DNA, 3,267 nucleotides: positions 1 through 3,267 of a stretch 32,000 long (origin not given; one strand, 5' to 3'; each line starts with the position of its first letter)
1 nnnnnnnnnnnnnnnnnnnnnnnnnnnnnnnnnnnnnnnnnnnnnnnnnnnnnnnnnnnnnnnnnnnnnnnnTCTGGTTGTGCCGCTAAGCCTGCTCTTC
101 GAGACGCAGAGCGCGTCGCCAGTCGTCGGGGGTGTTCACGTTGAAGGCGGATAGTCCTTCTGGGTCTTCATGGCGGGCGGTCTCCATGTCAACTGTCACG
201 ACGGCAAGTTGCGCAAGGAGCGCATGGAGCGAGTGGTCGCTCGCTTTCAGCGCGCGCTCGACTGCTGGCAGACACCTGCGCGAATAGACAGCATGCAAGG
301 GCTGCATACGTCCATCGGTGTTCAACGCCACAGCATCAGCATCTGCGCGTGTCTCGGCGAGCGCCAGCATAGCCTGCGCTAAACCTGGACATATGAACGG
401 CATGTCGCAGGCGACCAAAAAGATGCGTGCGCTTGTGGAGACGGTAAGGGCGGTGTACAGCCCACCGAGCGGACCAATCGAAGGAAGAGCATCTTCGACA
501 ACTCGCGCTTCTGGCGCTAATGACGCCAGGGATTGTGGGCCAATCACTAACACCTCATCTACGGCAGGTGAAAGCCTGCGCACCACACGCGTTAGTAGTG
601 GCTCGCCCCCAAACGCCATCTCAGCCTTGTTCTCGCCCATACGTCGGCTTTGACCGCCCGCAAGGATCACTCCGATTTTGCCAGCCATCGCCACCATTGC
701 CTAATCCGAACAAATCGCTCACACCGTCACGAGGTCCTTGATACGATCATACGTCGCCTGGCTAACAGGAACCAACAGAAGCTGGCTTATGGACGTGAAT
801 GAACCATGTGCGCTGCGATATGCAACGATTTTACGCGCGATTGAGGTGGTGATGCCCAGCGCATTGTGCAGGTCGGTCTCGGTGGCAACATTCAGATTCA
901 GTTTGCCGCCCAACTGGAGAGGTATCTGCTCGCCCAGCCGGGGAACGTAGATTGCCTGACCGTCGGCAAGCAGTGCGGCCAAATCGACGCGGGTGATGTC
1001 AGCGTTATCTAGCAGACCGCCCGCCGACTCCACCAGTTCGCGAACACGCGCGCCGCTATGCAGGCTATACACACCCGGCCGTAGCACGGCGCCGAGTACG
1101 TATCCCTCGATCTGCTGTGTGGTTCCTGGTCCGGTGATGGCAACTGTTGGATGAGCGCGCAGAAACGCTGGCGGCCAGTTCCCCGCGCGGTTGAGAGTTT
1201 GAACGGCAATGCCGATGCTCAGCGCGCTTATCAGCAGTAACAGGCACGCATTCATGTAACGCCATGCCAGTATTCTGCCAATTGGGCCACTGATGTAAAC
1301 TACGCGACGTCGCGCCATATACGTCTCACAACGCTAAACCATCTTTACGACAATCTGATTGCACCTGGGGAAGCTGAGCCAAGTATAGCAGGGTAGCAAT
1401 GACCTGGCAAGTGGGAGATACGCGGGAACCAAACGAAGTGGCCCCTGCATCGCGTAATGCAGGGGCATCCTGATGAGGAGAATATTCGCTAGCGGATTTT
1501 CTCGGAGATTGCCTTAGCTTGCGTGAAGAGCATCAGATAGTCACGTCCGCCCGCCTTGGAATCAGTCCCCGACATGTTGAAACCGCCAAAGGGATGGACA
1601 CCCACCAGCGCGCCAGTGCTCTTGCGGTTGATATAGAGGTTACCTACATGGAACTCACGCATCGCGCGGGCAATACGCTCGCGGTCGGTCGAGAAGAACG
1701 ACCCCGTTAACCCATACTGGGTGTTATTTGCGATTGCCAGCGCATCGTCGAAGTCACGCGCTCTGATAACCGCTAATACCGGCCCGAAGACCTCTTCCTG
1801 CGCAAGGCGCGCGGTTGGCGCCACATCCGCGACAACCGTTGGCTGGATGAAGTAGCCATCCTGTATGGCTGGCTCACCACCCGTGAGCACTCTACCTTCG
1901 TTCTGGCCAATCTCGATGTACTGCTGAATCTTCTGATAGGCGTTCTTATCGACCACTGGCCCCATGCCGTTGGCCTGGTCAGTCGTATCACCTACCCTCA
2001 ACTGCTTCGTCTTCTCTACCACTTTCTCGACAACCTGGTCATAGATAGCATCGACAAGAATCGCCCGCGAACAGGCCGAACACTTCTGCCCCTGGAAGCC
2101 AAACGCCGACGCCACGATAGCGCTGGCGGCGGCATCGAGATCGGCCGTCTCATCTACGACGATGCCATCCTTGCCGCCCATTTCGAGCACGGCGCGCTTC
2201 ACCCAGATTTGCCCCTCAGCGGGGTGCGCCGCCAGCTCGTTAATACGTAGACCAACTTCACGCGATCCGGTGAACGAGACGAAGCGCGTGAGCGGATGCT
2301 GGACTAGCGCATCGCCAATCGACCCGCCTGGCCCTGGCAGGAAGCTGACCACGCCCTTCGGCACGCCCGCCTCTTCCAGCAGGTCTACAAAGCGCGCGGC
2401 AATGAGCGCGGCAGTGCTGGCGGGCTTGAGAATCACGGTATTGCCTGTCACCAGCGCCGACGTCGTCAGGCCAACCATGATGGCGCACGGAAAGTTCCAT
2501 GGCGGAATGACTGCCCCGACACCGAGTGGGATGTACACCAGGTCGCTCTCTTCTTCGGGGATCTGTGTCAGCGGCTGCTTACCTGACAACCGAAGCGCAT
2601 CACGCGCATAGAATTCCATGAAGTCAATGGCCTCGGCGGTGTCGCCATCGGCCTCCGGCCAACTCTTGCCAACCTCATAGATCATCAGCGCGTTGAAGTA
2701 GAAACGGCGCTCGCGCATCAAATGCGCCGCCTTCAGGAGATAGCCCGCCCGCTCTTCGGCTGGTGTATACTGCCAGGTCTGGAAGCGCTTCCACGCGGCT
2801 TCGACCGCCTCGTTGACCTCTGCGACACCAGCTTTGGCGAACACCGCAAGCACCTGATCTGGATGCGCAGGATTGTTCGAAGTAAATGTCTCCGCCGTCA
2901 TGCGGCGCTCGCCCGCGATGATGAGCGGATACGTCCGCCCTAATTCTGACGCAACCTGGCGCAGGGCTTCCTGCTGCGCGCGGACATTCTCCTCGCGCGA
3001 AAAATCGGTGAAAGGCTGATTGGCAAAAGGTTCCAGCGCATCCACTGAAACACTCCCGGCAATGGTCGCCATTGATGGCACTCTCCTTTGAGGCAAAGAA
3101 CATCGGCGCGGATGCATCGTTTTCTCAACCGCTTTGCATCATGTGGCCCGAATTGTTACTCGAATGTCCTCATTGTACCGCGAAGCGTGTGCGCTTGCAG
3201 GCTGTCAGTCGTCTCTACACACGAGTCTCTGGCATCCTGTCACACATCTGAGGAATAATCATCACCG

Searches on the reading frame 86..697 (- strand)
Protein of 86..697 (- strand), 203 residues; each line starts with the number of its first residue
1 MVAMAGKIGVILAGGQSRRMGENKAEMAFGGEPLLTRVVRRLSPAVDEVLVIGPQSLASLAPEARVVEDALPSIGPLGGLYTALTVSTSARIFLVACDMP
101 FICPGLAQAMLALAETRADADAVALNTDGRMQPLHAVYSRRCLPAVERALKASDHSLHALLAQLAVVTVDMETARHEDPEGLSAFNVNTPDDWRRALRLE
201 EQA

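Call 26: search_protein_families(library=pfam, proteins=[window:86-697:-], max_evalue=0.001)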
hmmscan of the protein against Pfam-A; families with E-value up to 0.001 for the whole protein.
window:86-697:- (203 aa): 1 family
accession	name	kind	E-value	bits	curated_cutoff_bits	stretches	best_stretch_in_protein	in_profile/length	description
PF12804.13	NTP_transf_3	-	1.9e-39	135.9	27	1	9-164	1-157/160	MobA-like NTP transferase domain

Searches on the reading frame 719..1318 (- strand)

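Call 26: search_protein_families(library=pfam, proteins=[window:719-1318:-], max_evalue=0.001)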
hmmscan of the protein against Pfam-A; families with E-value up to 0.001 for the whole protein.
window:719-1318:- (199 aa): 3 families
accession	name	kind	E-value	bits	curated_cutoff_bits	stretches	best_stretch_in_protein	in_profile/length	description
PF12836.13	HHH_3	-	7.2e-13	48.9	27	1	139-197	5-64/65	Helix-hairpin-helix motif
PF10531.15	SLBB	-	5.7e-12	45.7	27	1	73-125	3-54/55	SLBB domain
PF22461.2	SLBB_2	-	1.1e-05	25.9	27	1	73-113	4-46/79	SLBB domain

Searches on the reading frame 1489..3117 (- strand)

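Call 26: search_protein_families(library=pfam, proteins=[window:1489-3117:-], max_evalue=0.001)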
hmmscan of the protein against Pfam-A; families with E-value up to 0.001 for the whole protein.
window:1489-3117:- (542 aa): 1 family
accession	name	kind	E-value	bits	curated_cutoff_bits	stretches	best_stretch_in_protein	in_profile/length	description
PF00171.27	Aldedh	-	6.7e-148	493.5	23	1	75-537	6-461/461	Aldehyde dehydrogenase family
